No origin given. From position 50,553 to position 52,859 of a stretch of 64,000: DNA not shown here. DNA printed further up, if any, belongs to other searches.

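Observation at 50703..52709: Natural two-domain P450-FMN protein: a BM3-like heme domain plus flavodoxin with no FAD/NADPH reductase domain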

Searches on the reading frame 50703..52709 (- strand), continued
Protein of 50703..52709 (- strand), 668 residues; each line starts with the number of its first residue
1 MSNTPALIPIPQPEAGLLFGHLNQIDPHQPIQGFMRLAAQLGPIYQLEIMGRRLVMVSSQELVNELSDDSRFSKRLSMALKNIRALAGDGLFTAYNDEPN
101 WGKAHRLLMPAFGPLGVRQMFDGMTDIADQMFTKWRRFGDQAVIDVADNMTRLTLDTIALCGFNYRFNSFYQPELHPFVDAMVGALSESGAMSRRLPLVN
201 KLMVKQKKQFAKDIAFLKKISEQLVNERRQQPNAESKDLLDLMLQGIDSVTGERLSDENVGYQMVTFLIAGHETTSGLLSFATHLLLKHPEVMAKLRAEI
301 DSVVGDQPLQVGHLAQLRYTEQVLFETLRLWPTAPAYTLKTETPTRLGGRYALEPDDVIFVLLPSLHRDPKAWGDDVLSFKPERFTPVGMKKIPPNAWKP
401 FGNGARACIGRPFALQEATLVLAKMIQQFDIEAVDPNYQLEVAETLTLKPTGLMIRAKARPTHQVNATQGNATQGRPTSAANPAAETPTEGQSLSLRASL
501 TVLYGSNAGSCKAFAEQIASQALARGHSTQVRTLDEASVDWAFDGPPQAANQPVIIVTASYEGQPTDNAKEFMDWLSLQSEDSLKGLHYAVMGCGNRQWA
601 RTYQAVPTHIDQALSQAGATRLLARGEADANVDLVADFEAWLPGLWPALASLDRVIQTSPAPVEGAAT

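Call 6: find_homologous_proteins(query=window:50703-52709:-, max_evalue=1e-20)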
Query window:50703-52709:- (668 aa): 8000 proteins with E <= 1e-20 among 8000 candidates; the best 120 are listed.
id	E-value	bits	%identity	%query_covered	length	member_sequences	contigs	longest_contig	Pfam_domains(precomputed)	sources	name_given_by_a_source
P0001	0.0e+0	1510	99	100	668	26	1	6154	PF00067.28,PF00258.31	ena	-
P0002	0.0e+0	1140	77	97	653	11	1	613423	PF00067.28,PF00258.31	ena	-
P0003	2.4e-244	831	59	97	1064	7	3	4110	PF00175.27,PF00667.27,PF00067.28,PF00258.31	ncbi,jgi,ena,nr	ncbi:MAG TPA: cytochrome P450 [Piscinibacter sp.]|nr:cytochrome P450 [Piscinibacter sp.]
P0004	4.5e-244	830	59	96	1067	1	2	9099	PF00175.27,PF00667.27,PF00067.28,PF00258.31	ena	-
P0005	6.5e-243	826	57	98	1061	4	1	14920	PF00175.27,PF00667.27,PF00067.28,PF00258.31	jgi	jgi:cytochrome P450/NADPH-cytochrome P450 reductase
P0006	7.3e-243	826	57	98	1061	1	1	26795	PF00175.27,PF00667.27,PF00067.28,PF00258.31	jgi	jgi:cytochrome P450/NADPH-cytochrome P450 reductase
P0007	1.7e-242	825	57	98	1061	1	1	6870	PF00175.27,PF00667.27,PF00067.28,PF00258.31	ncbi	-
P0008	1.7e-242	825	57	98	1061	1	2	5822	PF00175.27,PF00667.27,PF00067.28,PF00258.31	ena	-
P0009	3.8e-241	820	57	98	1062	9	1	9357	PF00175.27,PF00667.27,PF00067.28,PF00258.31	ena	-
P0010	5.0e-241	820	59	96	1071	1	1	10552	PF00175.27,PF00667.27,PF00067.28,PF00258.31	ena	-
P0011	1.4e-240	818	58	96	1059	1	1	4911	PF00175.27,PF00667.27,PF00067.28,PF00258.31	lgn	-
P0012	1.4e-240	818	57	97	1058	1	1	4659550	PF00175.27,PF00667.27,PF00067.28,PF00258.31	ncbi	ncbi:MAG: cytochrome P450 [Acidovorax sp.]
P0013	1.5e-240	818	58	98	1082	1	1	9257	PF00175.27,PF00667.27,PF00067.28,PF00258.31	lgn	-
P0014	1.6e-240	818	57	98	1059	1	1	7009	PF00175.27,PF00667.27,PF00067.28,PF00258.31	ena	-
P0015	1.8e-240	818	58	96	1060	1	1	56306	PF00175.27,PF00667.27,PF00067.28,PF00258.31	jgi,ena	-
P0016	3.6e-240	817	57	98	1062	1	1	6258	PF00175.27,PF00667.27,PF00067.28,PF00258.31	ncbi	ncbi:MAG: cytochrome P450 [Caldimonas sp.]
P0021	1.6e-238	812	56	98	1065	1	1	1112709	PF00175.27,PF00667.27,PF00067.28,PF00258.31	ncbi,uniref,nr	ncbi:cytochrome P450 [Aquincola sp. S2]|uniref:Bifunctional cytochrome P450/NADPH--P450 reductase n=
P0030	1.4e-237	809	56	98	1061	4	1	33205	PF00175.27,PF00667.27,PF00067.28,PF00258.31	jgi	jgi:cytochrome P450/NADPH-cytochrome P450 reductase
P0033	6.8e-237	806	56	98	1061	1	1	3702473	PF00175.27,PF00667.27,PF00067.28,PF00258.31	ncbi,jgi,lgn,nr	ncbi:MAG: putative bifunctional P-450/NADPH-P450 reductase CypD [Burkholderiaceae bacterium]|jgi:cyt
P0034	1.0e-236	806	56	98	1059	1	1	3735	PF00175.27,PF00667.27,PF00067.28,PF00258.31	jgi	jgi:cytochrome P450/NADPH-cytochrome P450 reductase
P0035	1.3e-236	805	57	97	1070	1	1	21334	PF00175.27,PF00667.27,PF00067.28,PF00258.31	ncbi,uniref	ncbi:cytochrome P450 [Variovorax sp. H27-G14]|uniref:bifunctional cytochrome P450/NADPH--P450 reduct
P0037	2.8e-236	804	58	95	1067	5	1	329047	PF00175.27,PF00667.27,PF00067.28,PF00258.31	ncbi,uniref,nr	ncbi:cytochrome P450 [Variovorax sp. J22P271]|uniref:bifunctional cytochrome P450/NADPH--P450 reduct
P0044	3.3e-235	801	58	97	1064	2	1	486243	PF00175.27,PF00667.27,PF00067.28,PF00258.31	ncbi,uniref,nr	ncbi:bifunctional cytochrome P450/NADPH--P450 reductase [Variovorax saccharolyticus]|uniref:bifuncti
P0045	4.1e-235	800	55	98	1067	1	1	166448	PF00175.27,PF00667.27,PF00067.28,PF00258.31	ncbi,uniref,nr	ncbi:bifunctional cytochrome P450/NADPH--P450 reductase [Variovorax sp. JS1663]|uniref:bifunctional 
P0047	6.5e-235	800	55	99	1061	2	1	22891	PF00175.27,PF00667.27,PF00067.28,PF00258.31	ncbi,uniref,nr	ncbi:bifunctional cytochrome P450/NADPH--P450 reductase [Burkholderia guangdongensis]|uniref:bifunct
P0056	3.8e-234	797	57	96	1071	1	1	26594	PF00175.27,PF00667.27,PF00067.28,PF00258.31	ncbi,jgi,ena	jgi:cytochrome P450/NADPH-cytochrome P450 reductase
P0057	9.3e-234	796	56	96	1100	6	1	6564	PF00175.27,PF00667.27,PF00067.28,PF00258.31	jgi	jgi:cytochrome P450/NADPH-cytochrome P450 reductase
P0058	9.9e-234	796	56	98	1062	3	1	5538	PF00175.27,PF00667.27,PF00067.28,PF00258.31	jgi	jgi:cytochrome P450/NADPH-cytochrome P450 reductase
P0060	1.6e-233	795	55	98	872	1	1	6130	PF00667.27,PF00067.28,PF00258.31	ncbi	ncbi:MAG: cytochrome P450, partial [Pseudomonadaceae bacterium]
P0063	1.8e-233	795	56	97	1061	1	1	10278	PF00175.27,PF00667.27,PF00067.28,PF00258.31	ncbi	ncbi:MAG: bifunctional cytochrome P450/NADPH--P450 reductase [Caldimonas sp.]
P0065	2.3e-233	795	57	97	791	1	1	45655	PF00067.28,PF00258.31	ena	-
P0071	4.2e-233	794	57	96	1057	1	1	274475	PF00175.27,PF00667.27,PF00067.28,PF00258.31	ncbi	ncbi:MAG: cytochrome P450 [Reyranellaceae bacterium]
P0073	5.5e-233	793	56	97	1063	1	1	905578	PF00175.27,PF00667.27,PF00067.28,PF00258.31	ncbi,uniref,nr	ncbi:bifunctional cytochrome P450/NADPH--P450 reductase [Pedomonas mirosovicensis]|uniref:bifunction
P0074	6.2e-233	793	57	96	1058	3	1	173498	PF00175.27,PF00667.27,PF00067.28,PF00258.31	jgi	jgi:cytochrome P450/NADPH-cytochrome P450 reductase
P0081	1.5e-232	792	55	98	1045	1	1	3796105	PF00175.27,PF00667.27,PF00067.28,PF00258.31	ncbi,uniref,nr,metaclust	ncbi:bifunctional cytochrome P450/NADPH--P450 reductase [Halopseudomonas salegens]|uniref:Bifunction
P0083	1.8e-232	792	57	97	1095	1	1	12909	PF00175.27,PF00667.27,PF00067.28,PF00258.31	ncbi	ncbi:MAG: cytochrome P450 [Burkholderiales bacterium]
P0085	2.4e-232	791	55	96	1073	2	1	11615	PF00175.27,PF00667.27,PF00067.28,PF00258.31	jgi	jgi:cytochrome P450/NADPH-cytochrome P450 reductase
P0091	4.5e-232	790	57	96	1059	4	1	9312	PF00175.27,PF00667.27,PF00067.28,PF00258.31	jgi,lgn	jgi:cytochrome P450/NADPH-cytochrome P450 reductase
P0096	1.0e-231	789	55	98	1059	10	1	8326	PF00175.27,PF00667.27,PF00067.28,PF00258.31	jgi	jgi:cytochrome P450/NADPH-cytochrome P450 reductase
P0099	1.5e-231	789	56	98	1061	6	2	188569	PF00175.27,PF00667.27,PF00067.28,PF00258.31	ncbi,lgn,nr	ncbi:MAG: cytochrome P450 [Burkholderiaceae bacterium]|nr:MAG: cytochrome P450 [Burkholderiaceae bac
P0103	3.1e-231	788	56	96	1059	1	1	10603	PF00175.27,PF00667.27,PF00067.28,PF00258.31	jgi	jgi:cytochrome P450/NADPH-cytochrome P450 reductase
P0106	3.9e-231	787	56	97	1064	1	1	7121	PF00175.27,PF00667.27,PF00067.28,PF00258.31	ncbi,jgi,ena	jgi:cytochrome P450/NADPH-cytochrome P450 reductase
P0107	4.2e-231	787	55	98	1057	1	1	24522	PF00175.27,PF00667.27,PF00067.28,PF00258.31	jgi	jgi:cytochrome P450/NADPH-cytochrome P450 reductase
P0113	8.9e-231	786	56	97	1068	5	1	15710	PF00175.27,PF00667.27,PF00067.28,PF00258.31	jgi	jgi:cytochrome P450/NADPH-cytochrome P450 reductase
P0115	9.6e-231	786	55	98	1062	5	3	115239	PF00175.27,PF00667.27,PF00067.28,PF00258.31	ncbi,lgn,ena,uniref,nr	ncbi:MAG TPA: cytochrome P450 [Ottowia sp.]|uniref:bifunctional cytochrome P450/NADPH--P450 reductas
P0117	1.3e-230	786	57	96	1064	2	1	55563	PF00175.27,PF00667.27,PF00067.28,PF00258.31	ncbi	ncbi:MAG: cytochrome P450 [Burkholderiaceae bacterium]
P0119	1.6e-230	785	57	97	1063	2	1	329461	PF00175.27,PF00667.27,PF00067.28,PF00258.31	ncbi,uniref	ncbi:bifunctional cytochrome P450/NADPH--P450 reductase [Variovorax rhizosphaerae]|uniref:Bifunction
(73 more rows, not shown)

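Call 7: find_encoding_contigs(protein=P0002, flank=10000, max_places=6)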
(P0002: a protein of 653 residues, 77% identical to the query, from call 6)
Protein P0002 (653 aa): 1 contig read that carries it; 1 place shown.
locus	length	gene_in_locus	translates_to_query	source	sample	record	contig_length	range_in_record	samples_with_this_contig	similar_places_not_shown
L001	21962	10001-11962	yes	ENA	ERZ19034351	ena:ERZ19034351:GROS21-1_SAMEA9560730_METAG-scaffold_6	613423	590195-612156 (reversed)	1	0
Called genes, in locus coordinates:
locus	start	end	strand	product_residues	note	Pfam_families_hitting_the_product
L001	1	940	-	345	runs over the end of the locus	PF09615:Cas_Csy3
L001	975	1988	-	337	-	PF09614:Cas_Csy2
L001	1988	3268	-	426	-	PF09611:Cas_Csy1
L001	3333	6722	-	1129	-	PF21384:Cas3_I-F_Cas2, PF22590:Cas3-like_C_2, PF21802:Cas3-like_C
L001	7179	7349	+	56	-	-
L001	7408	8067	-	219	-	PF09335:VTT_dom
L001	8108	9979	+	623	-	PF02518:HATPase_c (weak), PF13589:HATPase_c_3, PF01119:DNA_mis_repair, PF08676:MutL_C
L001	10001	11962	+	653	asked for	PF00067:p450, PF00258:Flavodoxin_1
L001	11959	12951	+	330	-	PF01715:IPPT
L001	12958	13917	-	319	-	PF02653:BPD_transp_2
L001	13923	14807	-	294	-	PF02653:BPD_transp_2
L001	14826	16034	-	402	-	PF13433:Peripla_BP_5, PF13458:Peripla_BP_6, PF01094:ANF_receptor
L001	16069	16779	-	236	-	PF00005:ABC_tran, PF02463:SMC_N (faint), PF13304:AAA_21 (faint)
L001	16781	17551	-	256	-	PF00005:ABC_tran, PF13304:AAA_21 (faint), PF12399:BCA_ABC_TP_C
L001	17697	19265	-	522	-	PF07690:MFS_1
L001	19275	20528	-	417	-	PF25917:BSH_RND, PF25919:BSH_CusB (weak), PF25885:HH_EMRA, PF25876:HH_MFP_RND, PF25963:Beta-barrel_AAEA (weak)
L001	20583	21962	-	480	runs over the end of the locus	PF02321:OEP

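Call 8: find_encoding_contigs(protein=P0065, flank=8000, max_places=4)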
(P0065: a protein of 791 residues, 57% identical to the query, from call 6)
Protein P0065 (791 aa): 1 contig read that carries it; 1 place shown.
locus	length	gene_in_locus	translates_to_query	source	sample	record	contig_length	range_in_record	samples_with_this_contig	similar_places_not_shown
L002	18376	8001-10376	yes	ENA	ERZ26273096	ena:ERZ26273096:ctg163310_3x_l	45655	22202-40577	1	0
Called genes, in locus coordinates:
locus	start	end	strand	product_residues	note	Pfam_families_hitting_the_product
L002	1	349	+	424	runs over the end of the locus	PF07690:MFS_1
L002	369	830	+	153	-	PF01257:2Fe-2S_thioredx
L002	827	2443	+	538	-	PF01512:Complex1_51K, PF10589:NADH_4Fe-4S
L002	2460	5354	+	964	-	PF13510:Fer2_4, PF10588:NADH-G_4Fe-4S_3, PF12838:Fer4_7, PF13237:Fer4_10 (weak), PF14697:Fer4_21 (weak), PF22117:Fer4_Nqo3 (weak), PF04879:Molybdop_Fe4S4, PF00384:Molybdopterin, +2 more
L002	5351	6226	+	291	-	PF02634:FdhD-NarQ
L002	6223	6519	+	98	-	PF11390:FdsD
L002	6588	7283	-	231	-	PF00027:cNMP_binding, PF13545:HTH_Crp_2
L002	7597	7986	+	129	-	PF06127:Mpo1-like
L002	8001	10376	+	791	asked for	PF00067:p450, PF00258:Flavodoxin_1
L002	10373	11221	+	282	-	PF00667:FAD_binding_1, PF00175:NAD_binding_1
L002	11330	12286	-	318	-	PF00561:Abhydrolase_1 (weak), PF12697:Abhydrolase_6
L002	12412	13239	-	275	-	PF21114:DDR1-2_DS-like (weak)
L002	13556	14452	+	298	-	PF00561:Abhydrolase_1, PF12146:Hydrolase_4, PF12697:Abhydrolase_6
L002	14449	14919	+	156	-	PF14534:DUF4440 (weak)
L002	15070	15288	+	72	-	-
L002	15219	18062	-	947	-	PF00069:Pkinase, PF07714:PK_Tyr_Ser-Thr, PF01636:APH (faint), PF06293:Kdo (faint), PF03109:ABC1 (weak), PF13181:TPR_8 (faint)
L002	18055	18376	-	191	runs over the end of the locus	PF07638:Sigma70_ECF, PF08281:Sigma70_r4_2, PF04545:Sigma70_r4 (weak)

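Call 10: find_related_loci(query=window:50703-52709:-, collection=genome_contigs, flank=10000)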
Query window:50703-52709:- (668 aa) in genome_contigs; peptide patterns used: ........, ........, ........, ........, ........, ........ (x = any residue, [..] = any of these).
599 stretches matched a pattern (row limit reached: there are more); 573 encode a relative of the query (tblastn E <= 1e-3); the best 80 are kept; 80 distinct loci.
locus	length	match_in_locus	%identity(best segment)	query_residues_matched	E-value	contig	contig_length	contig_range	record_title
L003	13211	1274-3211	78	1-651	0e+0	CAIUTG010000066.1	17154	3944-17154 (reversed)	MAG: uncultured Curvibacter sp. isolate B4coas_bin-1074 genome assembly, contig: bin-1074:066/258, whole genome shotgun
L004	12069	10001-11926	55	8-662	0e+0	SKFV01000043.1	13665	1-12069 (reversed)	MAG: Pseudomonas sp. isolate CSBr16_108 CSBr16-4437, whole genome shotgun sequence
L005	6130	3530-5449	55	10-662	0e+0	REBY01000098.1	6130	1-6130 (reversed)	MAG: Pseudomonadaceae bacterium isolate LCM1.Bin50 NODE_19144_length_6130_cov_8.96263, whole genome shotgun sequence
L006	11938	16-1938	55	1-652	0e+0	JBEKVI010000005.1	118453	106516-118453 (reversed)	MAG: Burkholderiaceae bacterium isolate SPRUCE 600 SPRUCE_600_5, whole genome shotgun sequence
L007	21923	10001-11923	54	8-650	0e+0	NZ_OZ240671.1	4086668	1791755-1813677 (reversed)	MAG: Lichenicola sp. isolate e0f6375e-2fc4-4589-b166-749b9318e48d chromosome 1, complete sequence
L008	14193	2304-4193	55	9-651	0e+0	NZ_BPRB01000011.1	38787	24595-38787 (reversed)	Methylobacterium trifolii strain DSM 23632 entry11, whole genome shotgun sequence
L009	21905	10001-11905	53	1-653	0e+0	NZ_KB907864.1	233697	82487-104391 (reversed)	Kushneria aurantia DSM 21353 H146DRAFT_scaffold00003.3, whole genome shotgun sequence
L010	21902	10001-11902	52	10-650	0e+0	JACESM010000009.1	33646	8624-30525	MAG: Porphyrobacter sp. isolate MCMED-G16 Porphyrobacter-MCMED-G16-C9, whole genome shotgun sequence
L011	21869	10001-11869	54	9-649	0e+0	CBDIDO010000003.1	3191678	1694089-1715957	MAG: Beijerinckiaceae bacterium isolate 41e33a7b-f9d6-4c80-b2e2-fe018e5284e4 genome assembly, contig: contig_3, whole ge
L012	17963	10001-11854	47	36-664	0e+0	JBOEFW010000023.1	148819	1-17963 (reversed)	MAG: Aureispira sp. isolate PBSAbac1 PBSA13_contig_534, whole genome shotgun sequence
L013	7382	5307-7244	47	1-649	0e+0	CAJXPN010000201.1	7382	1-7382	MAG TPA_asm: uncultured Myxococcales bacterium isolate SRR3933267_bin.4_MetaBAT_v2.12.1_MAG genome assembly, contig: NOD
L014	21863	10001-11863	49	9-651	0e+0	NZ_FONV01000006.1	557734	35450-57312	Actinoplanes philippinensis strain DSM 43019, whole genome shotgun sequence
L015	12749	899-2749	44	8-650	8e-166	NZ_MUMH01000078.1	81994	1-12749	Allokutzneria sp. NRRL B-24872 NRRL_B-24872_contig_78, whole genome shotgun sequence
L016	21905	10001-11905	44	1-646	4e-160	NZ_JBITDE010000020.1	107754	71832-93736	Kribbella sp. NPDC051587 NPDC051587_36_A1.ctg-0020, whole genome shotgun sequence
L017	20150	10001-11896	44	9-649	2e-159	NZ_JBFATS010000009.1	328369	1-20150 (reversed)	Streptomyces sp. NPDC052682 NPDC052682_27_D3.ctg-0009, whole genome shotgun sequence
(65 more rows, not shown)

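Call 28: search_protein_representatives(protein=window:50703-52709:-)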
Query: 668 residues. Proteins with E-value up to 0.001 (for the whole library): 54188; up to 1e-10: 26630; up to 1e-30: 3348. The best 150 are listed.
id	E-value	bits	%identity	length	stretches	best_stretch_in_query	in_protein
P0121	1.8e-206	704.1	53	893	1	5-655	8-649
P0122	4.1e-206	702.9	52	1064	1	7-651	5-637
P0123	2.8e-204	696.8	49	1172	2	10-498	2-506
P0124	1.4e-203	694.5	52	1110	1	7-655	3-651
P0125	2.8e-200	683.6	49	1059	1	9-658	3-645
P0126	2.0e-193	661.0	55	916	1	68-651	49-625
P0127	3.0e-190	650.5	52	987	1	8-652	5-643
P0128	3.3e-187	640.4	48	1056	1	8-651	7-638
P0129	5.5e-187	639.7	48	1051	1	9-651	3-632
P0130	5.7e-187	639.7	48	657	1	10-654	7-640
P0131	1.3e-185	635.2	51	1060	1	6-655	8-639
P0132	1.5e-185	634.9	49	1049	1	16-651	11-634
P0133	2.7e-183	627.5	48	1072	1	6-650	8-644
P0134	1.0e-182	625.6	46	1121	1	7-649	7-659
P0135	3.0e-177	607.5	47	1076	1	9-657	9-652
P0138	1.1e-173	595.8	47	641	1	10-650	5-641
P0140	1.4e-169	582.2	45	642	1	10-644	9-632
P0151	2.3e-164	565.0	47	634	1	9-602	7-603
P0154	6.6e-161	553.6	46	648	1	6-653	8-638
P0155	1.3e-159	549.3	44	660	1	9-650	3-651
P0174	3.7e-150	518.0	47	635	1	9-651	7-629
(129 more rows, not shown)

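Call 29: list_cluster_members(proteins=[P0130, P0138, P0140, P0151, P0154, P0155, P0174, P0001, P0002, window:50706-52709:-])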
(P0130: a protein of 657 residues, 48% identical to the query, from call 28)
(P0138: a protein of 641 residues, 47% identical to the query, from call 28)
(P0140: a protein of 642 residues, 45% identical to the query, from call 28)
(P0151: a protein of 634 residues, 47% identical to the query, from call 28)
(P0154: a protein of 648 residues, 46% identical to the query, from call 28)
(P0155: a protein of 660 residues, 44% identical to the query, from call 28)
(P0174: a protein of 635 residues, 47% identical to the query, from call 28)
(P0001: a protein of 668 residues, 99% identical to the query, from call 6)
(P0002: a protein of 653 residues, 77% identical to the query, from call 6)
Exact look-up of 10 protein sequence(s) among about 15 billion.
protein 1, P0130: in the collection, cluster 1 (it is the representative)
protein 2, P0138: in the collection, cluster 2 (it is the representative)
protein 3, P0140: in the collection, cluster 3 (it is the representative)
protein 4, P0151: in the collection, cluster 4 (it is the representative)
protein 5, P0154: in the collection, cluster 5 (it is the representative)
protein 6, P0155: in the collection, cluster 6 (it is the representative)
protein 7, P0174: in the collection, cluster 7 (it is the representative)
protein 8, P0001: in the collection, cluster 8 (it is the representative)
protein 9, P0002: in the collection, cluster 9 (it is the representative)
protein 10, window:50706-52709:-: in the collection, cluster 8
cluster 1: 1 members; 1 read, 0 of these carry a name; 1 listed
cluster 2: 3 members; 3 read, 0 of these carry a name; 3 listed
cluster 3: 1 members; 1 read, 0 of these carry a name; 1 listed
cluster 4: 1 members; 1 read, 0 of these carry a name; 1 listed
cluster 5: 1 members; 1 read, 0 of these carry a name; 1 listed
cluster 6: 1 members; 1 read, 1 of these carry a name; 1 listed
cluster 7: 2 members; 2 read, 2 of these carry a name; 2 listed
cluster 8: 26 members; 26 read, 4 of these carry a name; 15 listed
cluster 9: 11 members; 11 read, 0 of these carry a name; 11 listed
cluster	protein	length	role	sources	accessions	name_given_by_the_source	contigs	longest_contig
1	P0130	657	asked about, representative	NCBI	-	-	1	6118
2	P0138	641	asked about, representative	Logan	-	-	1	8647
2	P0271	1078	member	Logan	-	-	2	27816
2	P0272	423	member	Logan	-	-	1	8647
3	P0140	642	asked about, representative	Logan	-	-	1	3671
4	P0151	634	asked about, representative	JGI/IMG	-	-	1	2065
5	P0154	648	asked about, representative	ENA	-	-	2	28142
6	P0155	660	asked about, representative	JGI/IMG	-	cytochrome P450/NADPH-cytochrome P450 reductase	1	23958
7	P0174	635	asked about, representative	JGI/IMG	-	cytochrome P450 / NADPH-cytochrome P450 reductase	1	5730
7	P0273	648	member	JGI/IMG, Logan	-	cytochrome P450/NADPH-cytochrome P450 reductase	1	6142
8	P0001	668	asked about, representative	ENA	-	-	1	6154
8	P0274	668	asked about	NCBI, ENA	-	-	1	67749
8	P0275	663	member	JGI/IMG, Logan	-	cytochrome P450/NADPH-cytochrome P450 reductase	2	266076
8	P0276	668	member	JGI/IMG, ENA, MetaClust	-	\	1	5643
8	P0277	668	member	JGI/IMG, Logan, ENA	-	cytochrome P450/NADPH-cytochrome P450 reductase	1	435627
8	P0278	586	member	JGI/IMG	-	cytochrome P450/NADPH-cytochrome P450 reductase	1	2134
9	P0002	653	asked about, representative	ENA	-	-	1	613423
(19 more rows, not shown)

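Call 30: find_encoding_contigs(protein=P0154, flank=6000, max_places=3)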
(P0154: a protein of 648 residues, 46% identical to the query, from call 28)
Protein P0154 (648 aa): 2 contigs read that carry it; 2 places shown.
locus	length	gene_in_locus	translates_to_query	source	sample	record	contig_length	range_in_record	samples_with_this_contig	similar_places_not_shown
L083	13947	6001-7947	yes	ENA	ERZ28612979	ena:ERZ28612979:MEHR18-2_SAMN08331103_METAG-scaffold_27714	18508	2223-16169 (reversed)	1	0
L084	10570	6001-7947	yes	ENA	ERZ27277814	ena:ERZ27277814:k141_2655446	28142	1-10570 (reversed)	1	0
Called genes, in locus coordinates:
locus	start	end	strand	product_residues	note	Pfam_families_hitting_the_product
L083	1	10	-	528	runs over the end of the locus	PF07719:TPR_2 (faint)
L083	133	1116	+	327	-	-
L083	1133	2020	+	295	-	PF07963:N_methyl (weak)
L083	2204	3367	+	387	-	PF02797:Chal_sti_synt_C, PF08541:ACP_syn_III_C (weak)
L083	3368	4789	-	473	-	-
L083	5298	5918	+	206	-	-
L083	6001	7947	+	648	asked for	PF00067:p450, PF00258:Flavodoxin_1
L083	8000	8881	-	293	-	-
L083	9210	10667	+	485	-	PF04055:Radical_SAM (weak)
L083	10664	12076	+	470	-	PF13566:DUF4130, PF03167:UDG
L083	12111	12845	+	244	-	PF00730:HhH-GPD (weak)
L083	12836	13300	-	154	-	PF14328:DUF4385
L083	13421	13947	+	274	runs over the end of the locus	PF01569:PAP2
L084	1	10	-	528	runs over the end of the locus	PF07719:TPR_2 (faint)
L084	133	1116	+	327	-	-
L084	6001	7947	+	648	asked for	PF00067:p450, PF00258:Flavodoxin_1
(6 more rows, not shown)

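Call 31: find_encoding_contigs(protein=P0155, flank=6000, max_places=3)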
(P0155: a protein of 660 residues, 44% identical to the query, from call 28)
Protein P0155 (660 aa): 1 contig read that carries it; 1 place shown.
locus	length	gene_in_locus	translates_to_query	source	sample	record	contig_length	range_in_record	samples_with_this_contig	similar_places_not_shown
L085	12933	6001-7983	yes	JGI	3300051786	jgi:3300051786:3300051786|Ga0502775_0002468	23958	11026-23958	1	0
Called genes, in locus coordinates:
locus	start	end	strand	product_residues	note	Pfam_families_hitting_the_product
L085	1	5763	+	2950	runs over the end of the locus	PF00109:ketoacyl-synt, PF02801:Ketoacyl-synt_C, PF16197:KAsynt_C_assoc, PF22621:CurL-like_PKS_C, PF00698:Acyl_transf_1, PF21089:PKS_DH_N, PF14765:PS-DH, PF08240:ADH_N, +12 more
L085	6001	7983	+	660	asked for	PF00067:p450, PF00258:Flavodoxin_1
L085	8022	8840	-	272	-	PF13489:Methyltransf_23 (weak), PF13847:Methyltransf_31, PF08241:Methyltransf_11, PF08242:Methyltransf_12, PF13649:Methyltransf_25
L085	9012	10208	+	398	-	PF00155:Aminotran_1_2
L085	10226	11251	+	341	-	PF08240:ADH_N, PF16912:Glu_dehyd_C, PF00107:ADH_zinc_N, PF13602:ADH_zinc_N_2 (weak)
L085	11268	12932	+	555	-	?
